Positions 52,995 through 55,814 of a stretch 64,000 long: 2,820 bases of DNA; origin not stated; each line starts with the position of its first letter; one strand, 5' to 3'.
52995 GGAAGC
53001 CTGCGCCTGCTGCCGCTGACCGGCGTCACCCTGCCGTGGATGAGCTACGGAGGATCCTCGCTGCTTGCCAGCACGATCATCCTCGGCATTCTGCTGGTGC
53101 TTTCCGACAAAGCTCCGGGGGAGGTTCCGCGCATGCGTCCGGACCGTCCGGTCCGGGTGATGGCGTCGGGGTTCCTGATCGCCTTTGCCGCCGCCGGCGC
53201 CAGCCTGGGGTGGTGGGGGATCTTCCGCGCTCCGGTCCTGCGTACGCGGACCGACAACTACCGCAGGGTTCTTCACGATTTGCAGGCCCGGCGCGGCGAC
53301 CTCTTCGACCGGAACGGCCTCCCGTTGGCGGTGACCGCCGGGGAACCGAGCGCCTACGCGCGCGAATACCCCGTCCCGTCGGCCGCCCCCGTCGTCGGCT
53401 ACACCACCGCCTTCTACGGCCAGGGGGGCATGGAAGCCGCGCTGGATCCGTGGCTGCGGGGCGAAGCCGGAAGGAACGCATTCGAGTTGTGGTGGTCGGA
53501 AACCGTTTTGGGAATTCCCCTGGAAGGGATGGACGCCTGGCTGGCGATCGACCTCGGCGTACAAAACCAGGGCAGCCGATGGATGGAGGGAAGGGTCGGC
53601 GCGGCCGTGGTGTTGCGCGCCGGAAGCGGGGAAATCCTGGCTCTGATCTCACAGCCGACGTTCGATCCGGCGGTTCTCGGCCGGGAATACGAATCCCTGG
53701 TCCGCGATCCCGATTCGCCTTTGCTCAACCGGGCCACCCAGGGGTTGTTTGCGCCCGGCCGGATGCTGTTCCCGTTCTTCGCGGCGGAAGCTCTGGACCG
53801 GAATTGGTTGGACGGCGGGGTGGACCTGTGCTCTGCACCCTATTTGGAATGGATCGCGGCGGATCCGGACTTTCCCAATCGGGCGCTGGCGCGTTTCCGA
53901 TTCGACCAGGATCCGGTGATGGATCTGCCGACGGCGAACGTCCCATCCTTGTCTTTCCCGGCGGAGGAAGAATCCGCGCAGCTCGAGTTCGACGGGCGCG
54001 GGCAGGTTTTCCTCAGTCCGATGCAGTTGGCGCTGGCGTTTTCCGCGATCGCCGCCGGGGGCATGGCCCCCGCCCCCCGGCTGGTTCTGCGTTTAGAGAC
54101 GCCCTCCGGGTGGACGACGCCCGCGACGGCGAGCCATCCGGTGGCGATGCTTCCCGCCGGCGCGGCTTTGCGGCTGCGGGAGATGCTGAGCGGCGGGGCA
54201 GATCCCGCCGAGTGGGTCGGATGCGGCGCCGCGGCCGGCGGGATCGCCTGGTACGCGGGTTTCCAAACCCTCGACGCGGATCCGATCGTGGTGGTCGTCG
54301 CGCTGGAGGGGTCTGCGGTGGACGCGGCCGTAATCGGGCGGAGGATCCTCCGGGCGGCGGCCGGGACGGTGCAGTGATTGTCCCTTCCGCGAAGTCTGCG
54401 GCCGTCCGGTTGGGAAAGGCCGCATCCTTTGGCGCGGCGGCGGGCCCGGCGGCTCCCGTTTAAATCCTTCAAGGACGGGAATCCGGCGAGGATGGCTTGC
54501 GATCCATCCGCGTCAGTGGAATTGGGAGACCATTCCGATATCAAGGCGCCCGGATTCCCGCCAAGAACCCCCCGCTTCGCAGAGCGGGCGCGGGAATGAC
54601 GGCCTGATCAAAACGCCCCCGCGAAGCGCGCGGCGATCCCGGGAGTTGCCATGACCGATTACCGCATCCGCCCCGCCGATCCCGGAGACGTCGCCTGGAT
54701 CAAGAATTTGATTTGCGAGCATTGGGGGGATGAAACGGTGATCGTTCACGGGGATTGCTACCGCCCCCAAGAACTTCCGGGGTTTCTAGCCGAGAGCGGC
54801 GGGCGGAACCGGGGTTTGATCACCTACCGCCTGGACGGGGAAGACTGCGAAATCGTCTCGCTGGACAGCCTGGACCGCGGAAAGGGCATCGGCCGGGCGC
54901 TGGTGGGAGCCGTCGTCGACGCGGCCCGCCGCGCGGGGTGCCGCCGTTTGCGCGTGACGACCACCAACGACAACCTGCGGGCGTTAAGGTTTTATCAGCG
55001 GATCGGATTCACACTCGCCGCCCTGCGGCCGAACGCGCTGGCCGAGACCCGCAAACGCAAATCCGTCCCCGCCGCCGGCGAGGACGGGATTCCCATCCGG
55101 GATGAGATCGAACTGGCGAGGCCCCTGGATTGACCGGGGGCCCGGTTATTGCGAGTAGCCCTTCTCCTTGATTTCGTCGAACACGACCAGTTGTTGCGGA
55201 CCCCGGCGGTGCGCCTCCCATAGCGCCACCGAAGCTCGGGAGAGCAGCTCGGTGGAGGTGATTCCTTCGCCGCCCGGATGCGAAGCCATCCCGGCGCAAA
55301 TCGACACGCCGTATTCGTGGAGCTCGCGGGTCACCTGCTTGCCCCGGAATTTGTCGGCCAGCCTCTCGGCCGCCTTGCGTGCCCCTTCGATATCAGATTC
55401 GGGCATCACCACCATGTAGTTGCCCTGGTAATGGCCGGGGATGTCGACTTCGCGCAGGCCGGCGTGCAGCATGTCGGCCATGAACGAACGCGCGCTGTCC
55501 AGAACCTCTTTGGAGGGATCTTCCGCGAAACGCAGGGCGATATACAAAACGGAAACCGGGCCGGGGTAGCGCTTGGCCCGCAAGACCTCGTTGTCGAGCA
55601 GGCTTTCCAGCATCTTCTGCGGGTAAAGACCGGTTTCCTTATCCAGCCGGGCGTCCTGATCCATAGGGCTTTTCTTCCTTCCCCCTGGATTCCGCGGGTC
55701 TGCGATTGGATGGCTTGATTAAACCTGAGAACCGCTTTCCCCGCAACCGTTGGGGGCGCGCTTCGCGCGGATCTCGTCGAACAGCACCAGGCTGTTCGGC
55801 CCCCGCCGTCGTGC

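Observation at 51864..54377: Natural SEDS-bPBP fusion in which the transpeptidase domain has lost all three catalytic motifs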

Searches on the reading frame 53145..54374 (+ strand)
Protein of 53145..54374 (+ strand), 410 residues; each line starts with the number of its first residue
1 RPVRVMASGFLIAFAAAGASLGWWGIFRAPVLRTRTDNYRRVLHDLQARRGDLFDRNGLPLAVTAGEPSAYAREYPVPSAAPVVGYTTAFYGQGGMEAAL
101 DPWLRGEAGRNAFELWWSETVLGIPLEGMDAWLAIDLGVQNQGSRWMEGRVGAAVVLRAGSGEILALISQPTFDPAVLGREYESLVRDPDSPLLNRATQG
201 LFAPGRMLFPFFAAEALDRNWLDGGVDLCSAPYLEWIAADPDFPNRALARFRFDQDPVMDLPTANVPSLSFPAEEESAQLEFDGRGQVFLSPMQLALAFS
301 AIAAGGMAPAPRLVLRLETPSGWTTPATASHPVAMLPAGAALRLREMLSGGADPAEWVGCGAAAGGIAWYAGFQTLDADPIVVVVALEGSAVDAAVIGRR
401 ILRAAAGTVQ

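Call 5: search_solved_structures(query=window:53145-54374:+, max_evalue=0.01, show_alignments=3)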
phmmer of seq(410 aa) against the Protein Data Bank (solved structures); distinct sequences matched with E-value up to 0.01: 74 (the best 60 are shown).
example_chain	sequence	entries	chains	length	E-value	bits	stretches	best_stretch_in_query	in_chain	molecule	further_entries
4mnr_A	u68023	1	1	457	1.9e-18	70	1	38-218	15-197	Peptidoglycan glycosyltransferase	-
4jbf_A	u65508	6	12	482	1.3e-17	67.2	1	28-218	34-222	Peptidoglycan glycosyltransferase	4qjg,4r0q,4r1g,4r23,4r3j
4ra7_A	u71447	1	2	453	1.5e-17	67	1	29-218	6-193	Peptidoglycan glycosyltransferase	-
4n1x_A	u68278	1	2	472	3.6e-17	65.7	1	38-218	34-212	Peptidoglycan glycosyltransferase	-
8tj3_C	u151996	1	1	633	1.2e-16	64.1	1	124-220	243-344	Peptidoglycan D,D-transpeptidase MrdA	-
8zpc_A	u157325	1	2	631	2.7e-16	62.9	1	90-225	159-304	Peptidoglycan D,D-transpeptidase MrdA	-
7zg8_AAA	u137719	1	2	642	5.7e-16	61.8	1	90-225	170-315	Peptidoglycan D,D-transpeptidase MrdA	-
6tii_AAA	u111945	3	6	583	9.5e-16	61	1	124-221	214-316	Peptidoglycan D,D-transpeptidase MrdA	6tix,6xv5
6g9p_A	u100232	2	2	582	1.3e-15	60.6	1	124-220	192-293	Peptidoglycan D,D-transpeptidase MrdA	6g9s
6g9f_A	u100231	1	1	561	4e-15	59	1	124-220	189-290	Peptidoglycan D,D-transpeptidase MrdA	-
6pl5_B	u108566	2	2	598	1.5e-13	53.8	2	84-149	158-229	Penicillin-binding protein 2/cell division protein FtsI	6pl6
6bsq_A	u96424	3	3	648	1.7e-13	53.6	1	87-222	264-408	PBP4 protein | pencillin binding protein 4 (PBP4) | penicillin-binding protein 4 (PBP4)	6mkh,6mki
6bsr_A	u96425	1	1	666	1.9e-13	53.4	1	87-222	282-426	PBP4 protein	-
7kis_A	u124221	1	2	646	4.5e-13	52.2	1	87-219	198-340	Peptidoglycan D,D-transpeptidase MrdA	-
8f3m_A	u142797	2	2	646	5.9e-13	51.8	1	91-277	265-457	Penicillin binding protein 5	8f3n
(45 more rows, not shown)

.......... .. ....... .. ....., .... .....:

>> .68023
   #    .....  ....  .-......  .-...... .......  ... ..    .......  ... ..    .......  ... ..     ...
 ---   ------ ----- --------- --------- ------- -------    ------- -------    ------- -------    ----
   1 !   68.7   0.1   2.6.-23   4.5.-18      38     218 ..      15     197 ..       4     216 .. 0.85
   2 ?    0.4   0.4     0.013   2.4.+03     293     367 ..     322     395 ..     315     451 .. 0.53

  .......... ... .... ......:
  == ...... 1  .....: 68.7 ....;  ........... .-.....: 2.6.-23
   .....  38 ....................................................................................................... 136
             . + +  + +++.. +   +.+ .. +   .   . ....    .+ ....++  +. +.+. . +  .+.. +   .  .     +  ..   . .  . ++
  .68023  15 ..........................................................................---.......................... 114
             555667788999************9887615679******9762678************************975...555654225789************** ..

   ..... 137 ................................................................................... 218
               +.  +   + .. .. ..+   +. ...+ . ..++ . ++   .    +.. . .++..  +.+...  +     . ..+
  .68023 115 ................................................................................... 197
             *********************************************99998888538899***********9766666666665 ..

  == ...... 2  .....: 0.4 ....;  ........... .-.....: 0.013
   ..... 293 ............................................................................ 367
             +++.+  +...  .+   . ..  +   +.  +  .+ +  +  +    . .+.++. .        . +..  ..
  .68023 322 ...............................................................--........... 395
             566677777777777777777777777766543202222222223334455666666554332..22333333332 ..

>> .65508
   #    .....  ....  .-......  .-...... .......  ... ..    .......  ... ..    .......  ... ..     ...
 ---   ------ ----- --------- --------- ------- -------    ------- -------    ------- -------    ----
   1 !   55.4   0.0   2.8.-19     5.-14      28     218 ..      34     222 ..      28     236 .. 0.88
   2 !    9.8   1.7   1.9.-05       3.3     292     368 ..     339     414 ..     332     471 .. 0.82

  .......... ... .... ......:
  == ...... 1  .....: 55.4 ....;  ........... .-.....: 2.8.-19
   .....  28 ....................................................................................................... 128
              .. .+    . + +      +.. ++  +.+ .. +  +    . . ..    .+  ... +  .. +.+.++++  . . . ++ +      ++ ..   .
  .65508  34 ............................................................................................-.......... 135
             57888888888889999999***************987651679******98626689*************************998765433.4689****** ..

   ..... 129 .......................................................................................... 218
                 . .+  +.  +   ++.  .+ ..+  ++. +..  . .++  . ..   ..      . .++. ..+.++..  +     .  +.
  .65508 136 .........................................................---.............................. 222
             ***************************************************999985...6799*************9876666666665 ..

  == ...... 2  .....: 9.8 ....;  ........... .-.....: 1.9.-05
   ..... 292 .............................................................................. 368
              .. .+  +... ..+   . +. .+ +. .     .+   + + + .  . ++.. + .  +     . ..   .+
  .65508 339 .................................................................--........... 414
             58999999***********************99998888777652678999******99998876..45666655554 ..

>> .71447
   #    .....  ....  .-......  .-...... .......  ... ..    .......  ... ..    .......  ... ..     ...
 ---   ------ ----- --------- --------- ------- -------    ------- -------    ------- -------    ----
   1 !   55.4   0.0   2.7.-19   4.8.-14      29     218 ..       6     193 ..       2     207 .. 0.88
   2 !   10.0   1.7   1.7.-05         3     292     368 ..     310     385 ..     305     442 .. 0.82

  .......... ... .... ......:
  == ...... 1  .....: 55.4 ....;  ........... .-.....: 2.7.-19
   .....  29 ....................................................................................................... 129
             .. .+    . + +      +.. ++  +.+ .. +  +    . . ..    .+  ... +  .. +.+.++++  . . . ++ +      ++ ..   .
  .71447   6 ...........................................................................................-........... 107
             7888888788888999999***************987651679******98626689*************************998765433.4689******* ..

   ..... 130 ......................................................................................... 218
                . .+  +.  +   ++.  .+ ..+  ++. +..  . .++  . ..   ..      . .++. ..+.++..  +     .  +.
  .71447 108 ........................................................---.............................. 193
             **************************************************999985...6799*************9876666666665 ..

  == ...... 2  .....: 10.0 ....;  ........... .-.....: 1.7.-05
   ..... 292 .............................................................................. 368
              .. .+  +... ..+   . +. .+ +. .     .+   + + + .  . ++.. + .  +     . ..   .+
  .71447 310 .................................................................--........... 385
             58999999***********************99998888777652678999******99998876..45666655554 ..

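Call 6: find_homologous_proteins(query=window:53145-54374:+)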
Query seq(410 aa) (410 aa): 156 proteins with E <= 0.001 among 8000 candidates; the best 120 are listed.
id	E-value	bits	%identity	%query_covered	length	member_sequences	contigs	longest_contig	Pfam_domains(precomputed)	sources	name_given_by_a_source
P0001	1.7e-184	632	71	99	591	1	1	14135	PF01098.25,PF21922.2,PF00905.28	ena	-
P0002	1.6e-173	596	66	99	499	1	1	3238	PF01098.25,PF21922.2,PF00905.28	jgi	jgi:hypothetical protein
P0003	2.4e-168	579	66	98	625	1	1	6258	PF01098.25,PF21922.2,PF00905.28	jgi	jgi:hypothetical protein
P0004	4.3e-168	578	66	99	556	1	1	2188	PF01098.25,PF21922.2,PF00905.28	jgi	jgi:hypothetical protein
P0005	6.0e-158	544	61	95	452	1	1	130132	PF21922.2,PF00905.28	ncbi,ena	-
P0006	1.0e-154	534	60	99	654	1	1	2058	PF01098.25,PF21922.2,PF00905.28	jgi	jgi:hypothetical protein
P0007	1.0e-146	507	58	96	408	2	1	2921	PF21922.2,PF00905.28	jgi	jgi:peptidoglycan glycosyltransferase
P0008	4.4e-93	331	63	61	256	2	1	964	PF00905.28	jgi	jgi:penicillin-binding protein A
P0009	3.6e-63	232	68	41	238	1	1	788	PF08442.16,PF13549.12,PF01071.25,PF00905.28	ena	-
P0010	1.2e-54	204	37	94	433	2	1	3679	PF21922.2,PF00905.28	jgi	jgi:peptidoglycan glycosyltransferase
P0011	1.5e-54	204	35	94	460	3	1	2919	PF21922.2,PF00905.28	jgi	jgi:peptidoglycan glycosyltransferase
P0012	2.7e-54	203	39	71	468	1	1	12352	PF21922.2,PF00905.28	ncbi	-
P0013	3.0e-53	200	35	95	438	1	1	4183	PF21922.2,PF00905.28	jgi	-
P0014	3.2e-53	199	35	98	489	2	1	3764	PF21922.2,PF00905.28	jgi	-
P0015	5.1e-53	199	39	77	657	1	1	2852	PF01098.25,PF21922.2,PF00905.28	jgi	jgi:peptidoglycan glycosyltransferase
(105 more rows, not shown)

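Call 18: find_related_loci(query=A1, collection=genome_contigs, flank=6000)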
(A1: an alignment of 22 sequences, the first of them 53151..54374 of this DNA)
Query A1 (408 aa) in genome_contigs; peptide patterns used: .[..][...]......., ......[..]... (x = any residue, [..] = any of these).
600 stretches matched a pattern (row limit reached: there are more); 573 encode a relative of the query (tblastn E <= 1e-3); the best 80 are kept; 80 distinct loci.
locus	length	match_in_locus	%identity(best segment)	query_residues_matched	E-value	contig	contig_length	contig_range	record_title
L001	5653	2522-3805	33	3-400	9e-62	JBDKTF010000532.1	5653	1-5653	MAG: Anaerolineaceae bacterium isolate 6_bin.196_R1 c_000001166415, whole genome shotgun sequence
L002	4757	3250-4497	37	20-385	9e-56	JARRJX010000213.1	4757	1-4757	MAG: Chloroflexota bacterium isolate Spart_031_MAG scaffold_25418, whole genome shotgun sequence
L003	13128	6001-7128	33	3-403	2e-55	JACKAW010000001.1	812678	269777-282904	MAG: Anaerolineales bacterium isolate HK-STAS-CHLO-5 HK-STAS-CHLO-5_1, whole genome shotgun sequence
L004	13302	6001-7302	37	18-403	1e-53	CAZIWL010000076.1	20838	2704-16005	MAG TPA_asm: uncultured Anaerolineales bacterium isolate binchicken_co334_394 genome assembly, contig: NODE_4341_length_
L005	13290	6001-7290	31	4-392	1e-52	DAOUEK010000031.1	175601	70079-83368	MAG TPA_asm: Anaerolineales bacterium isolate N6_271 k139_1274827, whole genome shotgun sequence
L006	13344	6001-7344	35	10-403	1e-52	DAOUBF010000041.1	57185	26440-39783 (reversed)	MAG TPA_asm: Anaerolineae bacterium isolate H68_711 k101_466792, whole genome shotgun sequence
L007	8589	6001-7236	37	18-389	1e-51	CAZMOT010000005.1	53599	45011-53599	MAG TPA_asm: uncultured Anaerolineales bacterium isolate SRP068000_co2_90 genome assembly, contig: NODE_148_length_53599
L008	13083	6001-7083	34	12-403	4e-51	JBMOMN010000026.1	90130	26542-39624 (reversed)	MAG: Chloroflexota bacterium isolate Betzabe_MAG051 MAG051_26, whole genome shotgun sequence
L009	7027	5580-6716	35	4-336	9e-49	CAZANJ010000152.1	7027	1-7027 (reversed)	MAG TPA_asm: uncultured Anaerolineales bacterium isolate binchicken_co8_337 genome assembly, contig: NODE_21286_length_7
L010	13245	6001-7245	30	20-401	3e-46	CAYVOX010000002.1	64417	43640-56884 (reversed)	MAG TPA_asm: uncultured Anaerolineaceae bacterium isolate binchicken_co22_236 genome assembly, contig: NODE_491_length_6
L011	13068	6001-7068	36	18-335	2e-45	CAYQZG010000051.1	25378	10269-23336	MAG TPA_asm: uncultured Anaerolineales bacterium isolate binchicken_co15_218 genome assembly, contig: NODE_881_length_25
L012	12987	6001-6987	35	20-321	1e-44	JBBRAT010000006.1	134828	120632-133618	MAG: Anaerolineales bacterium isolate Co_metawrap_2310 Cmw_2310_k141_29382656_length_134828_cov_22.8292, whole genome sh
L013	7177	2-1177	32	47-404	1e-41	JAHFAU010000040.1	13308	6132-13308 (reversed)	MAG: Anaerolineales bacterium isolate nzgw182 NODE_2529_length_13309_cov_5.355399, whole genome shotgun sequence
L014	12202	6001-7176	34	20-386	2e-39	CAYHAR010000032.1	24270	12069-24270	MAG TPA_asm: uncultured Anaerolineae bacterium isolate ERP119294_co1_453 genome assembly, contig: NODE_2436_length_24270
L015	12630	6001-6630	37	8-216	2e-36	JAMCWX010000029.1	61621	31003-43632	MAG: Chloroflexota bacterium isolate FK_Sedi_B_Bin.47 NODE_1128_length_61621_cov_5.96055, whole genome shotgun sequence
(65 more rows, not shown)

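Call 36: search_protein_families(library=pfam, proteins=[L012:2498-3304:+, L012:3301-3774:+, L012:3551-4642:+, L012:4537-7254:+, L012:7444-8355:-, L012:8986-9690:+], max_evalue=0.001)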
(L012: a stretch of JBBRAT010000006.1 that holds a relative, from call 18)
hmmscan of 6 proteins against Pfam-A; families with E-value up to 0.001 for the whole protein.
L012:2498-3304:+ (268 aa): 3 families
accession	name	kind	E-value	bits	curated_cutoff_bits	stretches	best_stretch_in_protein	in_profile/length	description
PF00498.31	FHA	-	1.7e-18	67.2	20.7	1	170-231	2-66/67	FHA domain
PF16697.10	Yop-YscD_cpl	-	3.3e-12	46.9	33.2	1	159-234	9-86/94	Inner membrane component of T3SS, cytoplasmic domain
PF12401.13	FhaA_N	-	2.9e-07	31.4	25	1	6-110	1-107/115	FhaA, N-terminal domain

L012:3301-3774:+ (157 aa): 2 families
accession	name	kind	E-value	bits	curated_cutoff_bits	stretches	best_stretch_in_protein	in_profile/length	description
PF00498.31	FHA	-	9.6e-19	68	20.7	1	70-134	1-67/67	FHA domain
PF16697.10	Yop-YscD_cpl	-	1.3e-09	38.7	33.2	1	69-140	18-90/94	Inner membrane component of T3SS, cytoplasmic domain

L012:3551-4642:+ (363 aa): 1 family
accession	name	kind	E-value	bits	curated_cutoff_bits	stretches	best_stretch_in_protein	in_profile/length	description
PF01048.26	PNP_UDP_1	-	3.2e-45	154.8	25.1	1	80-319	1-232/233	Phosphorylase superfamily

L012:4537-7254:+ (905 aa): 3 families
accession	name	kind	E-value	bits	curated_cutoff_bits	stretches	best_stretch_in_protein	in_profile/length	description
PF01098.24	FTSW_RODA_SPOVE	-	9.8e-69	232.4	26.4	1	140-458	39-355/356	Cell cycle protein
PF00905.27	Transpeptidase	-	3.7e-16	59.7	22.1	1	619-812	1-191/299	Penicillin binding protein transpeptidase domain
PF21922.1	PBP_dimer_2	-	1.5e-07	32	27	1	517-598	1-83/83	Penicillin binding protein A dimerisation domain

L012:7444-8355:- (303 aa): 4 families
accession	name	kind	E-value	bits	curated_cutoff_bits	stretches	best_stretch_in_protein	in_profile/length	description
PF08338.16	DUF1731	-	1.1e-20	73.5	27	1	255-301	1-47/47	Domain of unknown function (DUF1731)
PF01370.27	Epimerase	-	4.1e-18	66.1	20.9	1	3-223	1-234/240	NAD dependent epimerase/dehydratase family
PF16363.11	GDP_Man_Dehyd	-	1.9e-05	24.7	27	0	4-32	1-29/332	GDP-mannose 4,6 dehydratase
PF05368.20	NmrA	-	0.00063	19.9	27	1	2-33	4-35/298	NmrA-like family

L012:8986-9690:+ (234 aa): 2 families
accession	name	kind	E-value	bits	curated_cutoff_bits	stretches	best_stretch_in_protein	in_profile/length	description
PF04002.20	RadC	-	4.5e-38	130.3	22.1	1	111-231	1-121/121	RadC-like JAB domain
PF20582.4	UPF0758_N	-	4.8e-27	94.3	27.1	1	11-88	1-77/77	UPF0758 N-terminal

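Call 77: search_protein_representatives(protein=window:53151-54374:+)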
Query: 408 residues. Proteins with E-value up to 0.001 (for the whole library): 7562; up to 1e-10: 1780; up to 1e-30: 265. The best 150 are listed.
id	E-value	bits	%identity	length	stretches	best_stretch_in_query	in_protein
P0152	3.0e-111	388.9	51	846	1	2-404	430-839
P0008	1.4e-93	330.7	63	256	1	154-405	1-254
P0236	5.0e-65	236.6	39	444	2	6-221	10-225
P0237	2.9e-64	234.1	44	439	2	11-214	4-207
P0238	1.0e-63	232.3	42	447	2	16-229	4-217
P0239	1.6e-60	221.8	40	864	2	4-216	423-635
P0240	3.1e-59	217.5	40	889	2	10-222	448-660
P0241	7.9e-58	212.9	39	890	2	10-212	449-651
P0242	1.9e-56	208.3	38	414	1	7-399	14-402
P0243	3.1e-56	207.6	39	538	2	4-219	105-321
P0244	5.1e-56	206.9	41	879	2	6-215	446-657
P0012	1.2e-54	202.4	46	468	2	4-217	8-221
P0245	1.8e-54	201.8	36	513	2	6-216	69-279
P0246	3.2e-54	201.0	40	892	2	11-218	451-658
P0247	3.7e-54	200.8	41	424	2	19-218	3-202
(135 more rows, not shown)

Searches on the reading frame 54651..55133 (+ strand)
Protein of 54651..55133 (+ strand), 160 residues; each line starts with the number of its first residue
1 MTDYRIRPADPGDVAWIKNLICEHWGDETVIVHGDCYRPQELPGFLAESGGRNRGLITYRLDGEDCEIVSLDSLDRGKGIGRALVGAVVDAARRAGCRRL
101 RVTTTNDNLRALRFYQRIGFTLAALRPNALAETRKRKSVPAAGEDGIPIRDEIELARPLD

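Call 3: search_protein_families(library=pfam, proteins=[window:54651-55133:+], max_evalue=0.01)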
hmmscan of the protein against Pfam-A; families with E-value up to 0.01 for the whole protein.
window:54651-55133:+ (160 aa): 7 families
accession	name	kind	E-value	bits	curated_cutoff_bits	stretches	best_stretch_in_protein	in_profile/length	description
PF00583.31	Acetyltransf_1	-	1.9e-14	54.4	20.7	1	24-120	15-116/116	Acetyltransferase (GNAT) family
PF13508.13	Acetyltransf_7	-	5.3e-10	40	27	1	45-121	6-83/84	Acetyltransferase (GNAT) domain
PF13673.13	Acetyltransf_10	-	5.3e-07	30.1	23.6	1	42-121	31-108/128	Acetyltransferase (GNAT) domain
PF13302.13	Acetyltransf_3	-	7.9e-05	23.8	25.4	1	74-121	89-138/138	Acetyltransferase (GNAT) domain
PF08445.16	FR47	-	0.00013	22.3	22.1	1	72-123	30-80/86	FR47-like protein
PF13420.13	Acetyltransf_4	-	0.00044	20.7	24.3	1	72-124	85-138/155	Acetyltransferase (GNAT) domain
PF14542.12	Acetyltransf_CG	-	0.00075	20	30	1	50-97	7-58/80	GCN5-related N-acetyl-transferase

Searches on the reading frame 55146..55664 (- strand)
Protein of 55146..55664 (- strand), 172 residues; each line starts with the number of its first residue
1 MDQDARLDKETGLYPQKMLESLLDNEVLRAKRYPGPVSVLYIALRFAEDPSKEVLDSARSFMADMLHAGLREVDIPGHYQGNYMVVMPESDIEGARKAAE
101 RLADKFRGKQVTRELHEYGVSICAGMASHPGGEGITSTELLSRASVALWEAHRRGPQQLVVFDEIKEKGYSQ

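Call 17: search_protein_families(library=pfam, proteins=[window:55146-55664:-], max_evalue=0.001)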
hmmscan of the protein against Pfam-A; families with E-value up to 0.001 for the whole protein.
window:55146-55664:- (172 aa): 1 family
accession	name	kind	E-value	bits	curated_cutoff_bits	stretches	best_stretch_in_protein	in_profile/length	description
PF00990.26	GGDEF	-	8.6e-08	32.5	23.8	1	6-156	2-159/161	Diguanylate cyclase, GGDEF domain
